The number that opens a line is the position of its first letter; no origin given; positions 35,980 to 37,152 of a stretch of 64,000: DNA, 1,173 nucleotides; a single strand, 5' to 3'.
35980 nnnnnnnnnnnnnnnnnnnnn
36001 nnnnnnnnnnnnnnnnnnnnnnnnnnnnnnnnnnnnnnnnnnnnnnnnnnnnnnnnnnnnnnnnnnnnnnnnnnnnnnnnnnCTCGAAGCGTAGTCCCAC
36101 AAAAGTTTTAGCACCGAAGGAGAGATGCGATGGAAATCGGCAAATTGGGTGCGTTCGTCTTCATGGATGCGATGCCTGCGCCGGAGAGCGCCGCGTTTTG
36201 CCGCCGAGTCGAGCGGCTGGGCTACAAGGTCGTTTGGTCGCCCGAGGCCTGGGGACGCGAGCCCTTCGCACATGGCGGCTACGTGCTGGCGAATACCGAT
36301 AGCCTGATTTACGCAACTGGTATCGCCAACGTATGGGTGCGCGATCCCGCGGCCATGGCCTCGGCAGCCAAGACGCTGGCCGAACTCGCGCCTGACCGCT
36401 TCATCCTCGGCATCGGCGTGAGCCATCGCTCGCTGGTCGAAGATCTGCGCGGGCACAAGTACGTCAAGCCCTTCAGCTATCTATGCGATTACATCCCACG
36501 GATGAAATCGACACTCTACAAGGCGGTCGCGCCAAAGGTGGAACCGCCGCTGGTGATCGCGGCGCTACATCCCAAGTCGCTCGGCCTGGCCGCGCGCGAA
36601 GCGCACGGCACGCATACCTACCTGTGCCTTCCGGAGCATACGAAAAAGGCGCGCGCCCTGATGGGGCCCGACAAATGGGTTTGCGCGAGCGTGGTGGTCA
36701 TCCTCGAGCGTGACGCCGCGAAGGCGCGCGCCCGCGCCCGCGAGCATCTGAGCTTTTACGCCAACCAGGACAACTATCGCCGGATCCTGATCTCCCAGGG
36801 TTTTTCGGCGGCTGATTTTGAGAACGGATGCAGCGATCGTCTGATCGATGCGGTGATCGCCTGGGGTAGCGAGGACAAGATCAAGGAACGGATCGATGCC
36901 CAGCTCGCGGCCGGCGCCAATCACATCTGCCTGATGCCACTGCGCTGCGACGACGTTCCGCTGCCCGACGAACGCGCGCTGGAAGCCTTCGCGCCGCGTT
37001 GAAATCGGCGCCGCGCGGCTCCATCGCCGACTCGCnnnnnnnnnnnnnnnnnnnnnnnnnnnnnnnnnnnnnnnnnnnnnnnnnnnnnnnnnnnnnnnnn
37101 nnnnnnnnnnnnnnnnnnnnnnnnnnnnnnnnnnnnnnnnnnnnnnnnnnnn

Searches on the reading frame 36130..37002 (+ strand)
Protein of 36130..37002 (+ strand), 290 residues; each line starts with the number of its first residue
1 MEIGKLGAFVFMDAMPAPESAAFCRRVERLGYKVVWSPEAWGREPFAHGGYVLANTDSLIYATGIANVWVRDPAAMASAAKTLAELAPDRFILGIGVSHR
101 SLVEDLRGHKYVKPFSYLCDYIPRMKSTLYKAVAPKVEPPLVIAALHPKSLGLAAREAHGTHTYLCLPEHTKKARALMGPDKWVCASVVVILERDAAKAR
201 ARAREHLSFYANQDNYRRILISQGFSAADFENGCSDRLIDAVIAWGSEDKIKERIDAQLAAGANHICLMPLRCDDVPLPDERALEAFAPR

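Call 105: search_protein_families(library=pfam, proteins=[window:36130-37002:+], max_evalue=0.0001)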
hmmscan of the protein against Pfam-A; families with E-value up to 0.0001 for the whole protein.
window:36130-37002:+ (290 aa): 1 family
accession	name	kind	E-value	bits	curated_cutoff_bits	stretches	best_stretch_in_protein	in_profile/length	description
PF00296.26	Bac_luciferase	-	7.9e-32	111.3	27.9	1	19-264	24-313/314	Luciferase-like monooxygenase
